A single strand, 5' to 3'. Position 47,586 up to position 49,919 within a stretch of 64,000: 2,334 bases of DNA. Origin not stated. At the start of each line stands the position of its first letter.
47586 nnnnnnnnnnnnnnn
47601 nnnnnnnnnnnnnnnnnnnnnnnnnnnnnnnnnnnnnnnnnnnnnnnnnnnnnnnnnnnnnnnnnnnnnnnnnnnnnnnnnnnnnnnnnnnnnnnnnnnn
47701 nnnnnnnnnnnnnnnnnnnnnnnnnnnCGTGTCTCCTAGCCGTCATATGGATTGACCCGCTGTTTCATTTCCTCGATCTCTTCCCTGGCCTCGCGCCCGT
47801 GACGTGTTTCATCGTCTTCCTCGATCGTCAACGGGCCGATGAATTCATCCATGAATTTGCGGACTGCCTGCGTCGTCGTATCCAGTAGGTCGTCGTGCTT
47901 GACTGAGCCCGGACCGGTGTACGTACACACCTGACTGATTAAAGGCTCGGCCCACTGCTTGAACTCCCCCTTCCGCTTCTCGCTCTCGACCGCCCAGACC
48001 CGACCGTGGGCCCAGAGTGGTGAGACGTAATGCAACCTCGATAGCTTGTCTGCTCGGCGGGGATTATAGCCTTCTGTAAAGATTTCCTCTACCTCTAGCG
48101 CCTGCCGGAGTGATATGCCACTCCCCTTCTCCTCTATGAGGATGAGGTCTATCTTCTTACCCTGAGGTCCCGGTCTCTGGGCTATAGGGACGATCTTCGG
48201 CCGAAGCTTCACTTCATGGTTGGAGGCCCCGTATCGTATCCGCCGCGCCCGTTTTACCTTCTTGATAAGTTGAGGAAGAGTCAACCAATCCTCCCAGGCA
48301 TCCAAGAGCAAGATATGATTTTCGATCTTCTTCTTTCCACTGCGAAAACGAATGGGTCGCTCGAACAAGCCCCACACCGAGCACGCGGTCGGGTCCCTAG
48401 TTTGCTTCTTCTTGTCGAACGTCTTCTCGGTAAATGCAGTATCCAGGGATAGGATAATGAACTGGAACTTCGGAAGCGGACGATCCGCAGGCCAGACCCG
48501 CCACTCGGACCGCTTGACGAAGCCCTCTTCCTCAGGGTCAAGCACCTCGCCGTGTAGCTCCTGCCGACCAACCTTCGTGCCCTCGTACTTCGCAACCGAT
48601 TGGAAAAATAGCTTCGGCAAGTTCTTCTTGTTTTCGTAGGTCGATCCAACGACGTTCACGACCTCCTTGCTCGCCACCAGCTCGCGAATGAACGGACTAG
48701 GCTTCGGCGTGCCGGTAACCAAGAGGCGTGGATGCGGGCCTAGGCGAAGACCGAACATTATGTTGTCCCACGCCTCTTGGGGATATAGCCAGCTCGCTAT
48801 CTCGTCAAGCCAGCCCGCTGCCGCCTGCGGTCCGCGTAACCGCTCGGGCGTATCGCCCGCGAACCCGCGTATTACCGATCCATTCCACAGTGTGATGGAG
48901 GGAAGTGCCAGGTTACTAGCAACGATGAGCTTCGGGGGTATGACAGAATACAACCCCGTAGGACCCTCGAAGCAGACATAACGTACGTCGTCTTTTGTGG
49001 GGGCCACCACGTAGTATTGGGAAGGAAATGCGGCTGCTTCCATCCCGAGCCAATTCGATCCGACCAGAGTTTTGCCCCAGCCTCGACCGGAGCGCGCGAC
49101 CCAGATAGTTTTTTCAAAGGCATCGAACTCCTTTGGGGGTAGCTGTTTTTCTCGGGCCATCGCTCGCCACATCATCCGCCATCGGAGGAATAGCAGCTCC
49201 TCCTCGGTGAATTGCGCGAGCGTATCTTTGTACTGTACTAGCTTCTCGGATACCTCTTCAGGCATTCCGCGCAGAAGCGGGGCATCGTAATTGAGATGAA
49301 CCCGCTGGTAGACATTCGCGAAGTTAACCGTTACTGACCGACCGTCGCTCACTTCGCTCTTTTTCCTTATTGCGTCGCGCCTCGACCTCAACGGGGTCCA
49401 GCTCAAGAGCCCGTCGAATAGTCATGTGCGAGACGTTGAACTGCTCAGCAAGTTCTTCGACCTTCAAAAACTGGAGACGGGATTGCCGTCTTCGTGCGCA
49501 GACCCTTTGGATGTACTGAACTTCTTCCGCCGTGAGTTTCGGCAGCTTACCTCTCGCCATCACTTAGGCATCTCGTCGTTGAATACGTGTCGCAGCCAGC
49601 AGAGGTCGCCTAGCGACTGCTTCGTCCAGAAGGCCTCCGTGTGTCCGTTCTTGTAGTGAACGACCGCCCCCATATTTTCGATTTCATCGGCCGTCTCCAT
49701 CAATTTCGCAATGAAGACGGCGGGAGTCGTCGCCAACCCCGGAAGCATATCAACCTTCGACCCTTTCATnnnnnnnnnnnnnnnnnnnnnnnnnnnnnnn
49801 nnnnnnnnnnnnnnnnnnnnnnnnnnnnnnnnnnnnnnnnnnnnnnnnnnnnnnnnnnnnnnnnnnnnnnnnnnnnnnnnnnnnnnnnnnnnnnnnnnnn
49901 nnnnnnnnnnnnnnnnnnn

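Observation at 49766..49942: Hidden phage-encoded CsrA/RsmA homologue (58 aa, below the ORF-track cutoff)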

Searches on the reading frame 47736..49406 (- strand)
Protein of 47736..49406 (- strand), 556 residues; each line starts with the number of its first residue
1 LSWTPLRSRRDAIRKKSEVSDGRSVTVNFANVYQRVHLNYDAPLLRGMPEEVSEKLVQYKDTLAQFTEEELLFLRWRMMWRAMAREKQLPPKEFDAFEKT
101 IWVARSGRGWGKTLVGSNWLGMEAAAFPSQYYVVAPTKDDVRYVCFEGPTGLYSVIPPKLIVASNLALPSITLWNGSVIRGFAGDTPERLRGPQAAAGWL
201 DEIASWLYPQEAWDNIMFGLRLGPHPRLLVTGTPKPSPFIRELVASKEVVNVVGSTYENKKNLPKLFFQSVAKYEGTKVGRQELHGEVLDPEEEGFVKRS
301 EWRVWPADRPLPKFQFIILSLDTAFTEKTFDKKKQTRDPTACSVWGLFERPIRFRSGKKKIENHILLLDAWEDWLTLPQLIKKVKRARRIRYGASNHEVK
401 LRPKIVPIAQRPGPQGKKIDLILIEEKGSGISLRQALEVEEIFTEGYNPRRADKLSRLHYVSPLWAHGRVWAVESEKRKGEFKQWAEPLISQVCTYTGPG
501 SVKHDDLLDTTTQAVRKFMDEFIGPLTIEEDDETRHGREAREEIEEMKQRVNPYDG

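Call 4: search_protein_families(library=pfam, proteins=[window:47736-49406:-], max_evalue=10)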
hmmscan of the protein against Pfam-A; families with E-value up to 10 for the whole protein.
window:47736-49406:- (556 aa): 2 families
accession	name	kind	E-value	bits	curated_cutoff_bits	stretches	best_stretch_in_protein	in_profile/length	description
PF03237.21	Terminase_6N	-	7.9e-14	52.2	22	1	107-292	5-203/215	Terminase large subunit, T4likevirus-type, N-terminal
PF17289.8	Terminase_6C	-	0.00015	22.2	22.6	1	424-515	60-152/155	Terminase RNaseH-like domain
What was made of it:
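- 47736..49406 (-): Large terminase gene; marks the start of the packaging and structural genes downstream. Terminase_6N E 7.9e-14 (call 4).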

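Call 30: find_related_loci(query=window:47736-49406:-, collection=viral_contigs, flank=5000)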
Query window:47736-49406:- (556 aa) in viral_contigs; peptide patterns used: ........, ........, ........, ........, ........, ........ (x = any residue, [..] = any of these).
20 stretches matched a pattern; 18 encode a relative of the query (tblastn E <= 1e-3); 17 distinct loci.
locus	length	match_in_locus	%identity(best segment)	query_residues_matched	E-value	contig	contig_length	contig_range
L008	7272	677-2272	83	23-554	0e+0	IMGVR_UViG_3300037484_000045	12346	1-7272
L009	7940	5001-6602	83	22-555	0e+0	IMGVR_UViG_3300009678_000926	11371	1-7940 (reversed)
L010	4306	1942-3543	83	22-555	0e+0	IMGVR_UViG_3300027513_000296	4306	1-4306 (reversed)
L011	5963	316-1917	82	22-555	0e+0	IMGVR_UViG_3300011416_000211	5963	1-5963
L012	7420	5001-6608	80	21-555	0e+0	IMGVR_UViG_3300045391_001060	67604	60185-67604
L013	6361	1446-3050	82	20-554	0e+0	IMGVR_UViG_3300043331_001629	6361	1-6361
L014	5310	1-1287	83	129-556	0e+0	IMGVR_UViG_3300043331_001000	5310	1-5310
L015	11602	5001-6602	93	23-556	0e+0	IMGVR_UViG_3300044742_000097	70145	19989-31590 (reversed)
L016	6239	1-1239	86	144-555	0e+0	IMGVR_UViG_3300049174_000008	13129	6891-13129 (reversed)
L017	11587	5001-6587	60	22-554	0e+0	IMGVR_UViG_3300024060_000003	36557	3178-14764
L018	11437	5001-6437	60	63-554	0e+0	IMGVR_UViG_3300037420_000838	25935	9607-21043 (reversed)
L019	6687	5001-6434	60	63-554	0e+0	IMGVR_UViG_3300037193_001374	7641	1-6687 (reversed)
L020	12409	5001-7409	63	22-554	1e-168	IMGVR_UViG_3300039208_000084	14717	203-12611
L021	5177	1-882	79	263-555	2e-150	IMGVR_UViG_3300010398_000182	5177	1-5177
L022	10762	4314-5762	41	57-540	1e-106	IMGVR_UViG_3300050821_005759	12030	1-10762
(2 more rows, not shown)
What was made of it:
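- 47736..49406 (-): 80-93% identical TerL in related IMG/VR contigs (call 30).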

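Call 44: search_dna_similar(query=window:47736-49406:-, collection=phages, mode=protein, max_rows=25)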
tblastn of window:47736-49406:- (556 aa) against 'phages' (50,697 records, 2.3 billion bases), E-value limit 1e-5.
Records with a match: 125; places in all: 136; records where one place covers at least 80% of the query: 5.
Best place of each record, by identity: <60% 125.
By first word of the organism name: Microbacterium 50; Arthrobacter 18; Gordonia 13; Caulobacter 6; Salinibacter 5; Dinoroseobacter 3; Streptomyces 3; Caudoviricetes 2; Pseudanabaena 2; Curtobacterium 2; and 16 more.
By host as written in the record: Microbacterium foliorum NRRL B-24224 31; Microbacterium foliorum NRRL B-24224 SEA 12; Gordonia terrae 3612 10; Arthrobacter globiformis B-2979 8; - 6; Microbacterium paraoxydans NRRL B-14843 5; Arthrobacter sp. ATCC 21022 4; Caulobacter vibrioides CB15 3; and 32 more.
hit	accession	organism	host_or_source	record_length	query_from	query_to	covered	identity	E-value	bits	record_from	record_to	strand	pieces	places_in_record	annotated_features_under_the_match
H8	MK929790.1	Caulobacter phage RW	Caulobacter vibrioides CB15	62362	59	554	89%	46.1%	4e-130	424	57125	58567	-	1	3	large terminase subunit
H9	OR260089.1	Caulobacter phage GB2A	Caulobacter vibrioides CB15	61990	87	554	84%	47.3%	2e-130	426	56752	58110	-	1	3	terminase large subunit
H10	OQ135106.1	Caulobacter phage RLK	Caulobacter vibrioides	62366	87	554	84%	47.3%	2e-130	426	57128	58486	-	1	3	RLK_gp095c: large terminase subunit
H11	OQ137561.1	Caulobacter phage KcrB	Caulobacter vibrioides CB15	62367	87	554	84%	47.3%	2e-130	426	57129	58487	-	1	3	KcrB_gp095c: large terminase large subunit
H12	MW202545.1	Caudoviricetes sp.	Manatee Spring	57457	100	554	82%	39.1%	3e-91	312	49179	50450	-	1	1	large terminase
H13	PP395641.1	Microcystis phage Mae-JY09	Microcystis aeruginosa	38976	87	326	43%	40.3%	1e-44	176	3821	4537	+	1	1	terminase large subunit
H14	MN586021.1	Arthrobacter phage Beagle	Arthrobacter globiformis NRRL B-2979 SEA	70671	88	346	47%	36.5%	1e-32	139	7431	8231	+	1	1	21: terminase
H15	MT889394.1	Arthrobacter phage Odyssey395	Arthrobacter globiformis NRRL B-2979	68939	88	346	47%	36.5%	2e-32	139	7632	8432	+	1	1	22: terminase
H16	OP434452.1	Arthrobacter phage Pureglobe5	Arthrobacter globiformis B-2979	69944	88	346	47%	36.5%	2e-32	139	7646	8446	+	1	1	22: terminase large subunit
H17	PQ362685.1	Arthrobacter phage Pointis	Arthrobacter globiformis B-2979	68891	88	346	47%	36.5%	2e-32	139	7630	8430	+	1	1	20: terminase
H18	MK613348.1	Roseobacter phage CRP-6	Rhodobacteraceae bacterium FZCC0042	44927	88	326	43%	39.2%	2e-37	154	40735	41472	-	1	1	terminase large subunit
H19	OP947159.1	Desulfofustis phage LS06-2018-MD02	-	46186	45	290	44%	37.8%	3e-35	147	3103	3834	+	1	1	terminase large subunit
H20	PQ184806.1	Arthrobacter phage MellowYellow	Arthrobacter globiformis B-2979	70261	88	346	47%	35.7%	9e-33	140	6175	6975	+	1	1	17: terminase large subunit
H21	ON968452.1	Pseudanabaena phage Pan1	Pseudanabaena sp.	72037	86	347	47%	34.6%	3e-30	132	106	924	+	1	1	terminase large subunit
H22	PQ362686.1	Arthrobacter phage Ranunculus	Arthrobacter globiformis B-2979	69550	88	346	47%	34.5%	7e-32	137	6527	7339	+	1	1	15: terminase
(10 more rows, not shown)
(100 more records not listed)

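Call 46: get_annotated_region(hit=H8, flank=4000)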
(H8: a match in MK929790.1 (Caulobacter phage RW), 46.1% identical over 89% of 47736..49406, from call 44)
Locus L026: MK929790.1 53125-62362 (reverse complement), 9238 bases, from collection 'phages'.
description: Caulobacter phage RW, complete genome.
organism: Caulobacter phage RW (NCBI taxid 2591034)
taxonomy: Viruses; Duplodnaviria; Heunggongvirae; Uroviricota; Caudoviricetes
host: Caulobacter vibrioides CB15; source: -; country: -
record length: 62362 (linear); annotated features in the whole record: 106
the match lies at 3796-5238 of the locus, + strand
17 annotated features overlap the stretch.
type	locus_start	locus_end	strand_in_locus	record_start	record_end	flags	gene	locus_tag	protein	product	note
CDS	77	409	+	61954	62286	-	-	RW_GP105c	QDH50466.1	hypothetical protein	-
CDS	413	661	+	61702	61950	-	-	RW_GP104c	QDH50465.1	hypothetical protein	-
CDS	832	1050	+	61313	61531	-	-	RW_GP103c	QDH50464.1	hypothetical protein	-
CDS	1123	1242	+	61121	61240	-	-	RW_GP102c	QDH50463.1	hypothetical protein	-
CDS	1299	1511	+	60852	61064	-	-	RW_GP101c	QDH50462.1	hypothetical protein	-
CDS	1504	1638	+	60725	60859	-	-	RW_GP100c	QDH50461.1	hypothetical protein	-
CDS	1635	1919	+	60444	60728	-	-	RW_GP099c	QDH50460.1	hypothetical protein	-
CDS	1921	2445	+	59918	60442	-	-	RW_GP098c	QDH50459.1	terminase small subunit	-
CDS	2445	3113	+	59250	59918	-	-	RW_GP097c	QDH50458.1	large terminase subunit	-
CDS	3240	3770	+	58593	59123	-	-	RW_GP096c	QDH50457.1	SAM-dependent methyl transferase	-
CDS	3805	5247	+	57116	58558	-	-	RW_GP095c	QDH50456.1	large terminase subunit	-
tRNA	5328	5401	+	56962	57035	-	-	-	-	tRNA-Val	-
CDS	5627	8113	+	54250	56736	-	-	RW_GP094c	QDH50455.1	hypothetical protein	-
CDS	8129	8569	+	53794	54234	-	-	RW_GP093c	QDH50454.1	hypothetical protein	-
CDS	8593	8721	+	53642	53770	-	-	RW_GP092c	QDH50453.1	hypothetical protein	-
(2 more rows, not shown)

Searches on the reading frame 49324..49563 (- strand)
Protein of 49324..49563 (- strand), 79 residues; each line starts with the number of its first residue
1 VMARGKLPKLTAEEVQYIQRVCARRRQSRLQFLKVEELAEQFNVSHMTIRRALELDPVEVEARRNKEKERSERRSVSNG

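Call 4: search_protein_families(library=pfam, proteins=[window:49324-49563:-], max_evalue=10)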
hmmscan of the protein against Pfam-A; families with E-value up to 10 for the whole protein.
window:49324-49563:- (79 aa): 11 families
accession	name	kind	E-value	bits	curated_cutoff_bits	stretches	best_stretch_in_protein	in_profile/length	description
PF08220.18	HTH_DeoR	-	8.6e-07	29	21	1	30-53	12-35/57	DeoR-like helix-turn-helix domain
PF00392.27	GntR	-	2.4e-06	27.5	27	1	32-54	23-46/64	Bacterial regulatory proteins, gntR family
PF08279.18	HTH_11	-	6.3e-05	23.2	25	1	26-54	10-37/55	HTH domain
PF13565.12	HTH_32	-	0.0007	20.5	33.7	1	4-53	23-73/73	Homeodomain-like domain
PF01498.24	HTH_Tnp_Tc3_2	-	0.0018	19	31.5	1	17-54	3-40/72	Transposase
PF04545.22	Sigma70_r4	-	0.023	14.7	24.1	1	30-52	18-40/50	Sigma-70, region 4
PF08206.17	OB_RNB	-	0.049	13.8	24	1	32-74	12-54/58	Ribonuclease B OB domain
PF12728.13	HTH_17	-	0.058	14.1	27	1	32-52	1-21/51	Helix-turn-helix domain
PF13384.12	HTH_23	-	0.067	13.5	24.6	1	34-53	19-38/50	Homeodomain-like domain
PF24964.1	DUF7769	-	0.093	12.9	27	1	35-51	27-43/55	Domain of unknown function (DUF7769)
PF02796.21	HTH_7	-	0.11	13.1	23.8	1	35-53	24-42/45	Helix-turn-helix domain of resolvase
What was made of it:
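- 49324..49563 (-): 79-aa helix-turn-helix gene, the constant partner of the CsrA-like gene. Pfam HTH_DeoR 29 bits (cutoff 21) and GntR 27.5 bits (call 4).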

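Call 6: search_protein_families(library=phrogs, proteins=[window:49324-49563:-], max_evalue=10)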
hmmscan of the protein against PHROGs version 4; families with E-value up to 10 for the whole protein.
window:49324-49563:- (79 aa): 14 families
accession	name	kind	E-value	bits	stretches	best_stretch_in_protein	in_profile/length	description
phrog_14147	-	transcription regulation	0.00067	20.2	1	31-54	20-43/256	transcriptional regulator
phrog_7498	-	DNA, RNA and nucleotide metabolism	0.0034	17.6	1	33-54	57-78/296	DnaD-like helicase loader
phrog_13105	-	unknown function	0.0098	16.5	1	29-54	16-41/239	-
phrog_18265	-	unknown function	0.033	15.1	1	27-55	20-48/94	-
phrog_664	-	DNA, RNA and nucleotide metabolism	0.042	14.7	1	33-70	101-139/210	DNA binding protein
phrog_15481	-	unknown function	0.05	14.6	1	18-54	7-41/43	-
phrog_5394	-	unknown function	0.059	14.2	1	5-32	4-31/65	-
phrog_1835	-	DNA, RNA and nucleotide metabolism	0.088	13.1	1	32-53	67-88/301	HTH DNA binding protein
phrog_35775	-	unknown function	0.11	13.9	1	15-69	9-59/133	-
phrog_7950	-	transcription regulation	0.12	13.4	1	33-65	21-51/68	transcriptional repressor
phrog_19690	-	unknown function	0.15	13.3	1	12-42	14-48/68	-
phrog_509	-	head and packaging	0.16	12.5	1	27-72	16-61/238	terminase small subunit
phrog_32138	-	DNA, RNA and nucleotide metabolism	0.2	12.7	1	35-53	21-39/54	DNA binding protein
phrog_10045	-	DNA, RNA and nucleotide metabolism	0.24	12.2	1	31-53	19-41/74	HTH DNA binding protein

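Call 64: search_solved_structures(query=window:49324-49563:-, max_evalue=1)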
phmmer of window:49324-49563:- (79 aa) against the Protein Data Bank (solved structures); distinct sequences matched with E-value up to 1: 8.
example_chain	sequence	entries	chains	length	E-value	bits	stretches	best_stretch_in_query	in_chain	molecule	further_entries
9qhb_A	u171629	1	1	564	3e-08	37.1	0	50-67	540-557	Engineered tetratricopeptide repeat protein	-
9qhc_A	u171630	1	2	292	4.9e-05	27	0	50-67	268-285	Engineered tetratricopeptide repeat protein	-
8bu0_A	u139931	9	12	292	0.00011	26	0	49-66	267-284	Consensus tetratricopeptide repeat protein | Crystal structure of an 8-repeat consensus TPR superhelix with Zinc. | Monomer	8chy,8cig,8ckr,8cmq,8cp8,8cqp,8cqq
7obi_A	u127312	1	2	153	0.0093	19.8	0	50-66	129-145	CTPR-rv4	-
9gzg_A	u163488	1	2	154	0.038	17.9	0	44-67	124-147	Engineered CTPR protein with glutamic acids for conductivity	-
1na0_A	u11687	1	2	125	0.11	16.4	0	49-67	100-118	designed protein CTPR3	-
6v8e_A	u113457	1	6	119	0.39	14.7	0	49-67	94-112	Designed protein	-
4u0y_A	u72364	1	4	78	0.66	14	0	34-54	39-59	HTH-type transcriptional repressor YvoA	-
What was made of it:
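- Tried and rejected: The HTH protein has no credible PDB relative; the TPR hits have no aligned stretch (call 64).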

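Call 67: search_protein_families(library=padloc, proteins=[window:49324-49563:-], max_evalue=0.01)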
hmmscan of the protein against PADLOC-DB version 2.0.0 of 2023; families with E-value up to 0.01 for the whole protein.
window:49324-49563:- (79 aa): 1 family
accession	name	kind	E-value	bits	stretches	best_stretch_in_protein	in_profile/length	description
PDLC04133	mad1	-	0.0036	15.6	0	32-54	5-27/60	mads_1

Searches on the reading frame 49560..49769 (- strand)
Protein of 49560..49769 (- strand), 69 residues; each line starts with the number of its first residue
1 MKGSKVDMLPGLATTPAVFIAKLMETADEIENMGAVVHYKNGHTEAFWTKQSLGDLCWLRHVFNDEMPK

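Call 4: search_protein_families(library=pfam, proteins=[window:49560-49769:-], max_evalue=10)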
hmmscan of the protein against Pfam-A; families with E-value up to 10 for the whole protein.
window:49560-49769:- (69 aa): 0 families
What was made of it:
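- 49560..49769 (-): 69-aa gene of unknown function. It overlaps the CsrA-like stop (ATGA) and is wedged between the CsrA-like gene and the HTH gene in this phage only. No Pfam hit (call 4).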

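Call 6: search_protein_families(library=phrogs, proteins=[window:49560-49769:-], max_evalue=10)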
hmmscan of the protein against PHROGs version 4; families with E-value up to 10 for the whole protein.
window:49560-49769:- (69 aa): 1 family
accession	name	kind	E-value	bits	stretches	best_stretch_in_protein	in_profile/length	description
phrog_23037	-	unknown function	0.25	10.2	1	34-65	724-755/1006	-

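Call 67: search_protein_families(library=padloc, proteins=[window:49560-49769:-], max_evalue=0.01)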
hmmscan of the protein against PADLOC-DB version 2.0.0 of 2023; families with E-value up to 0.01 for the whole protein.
window:49560-49769:- (69 aa): 0 families
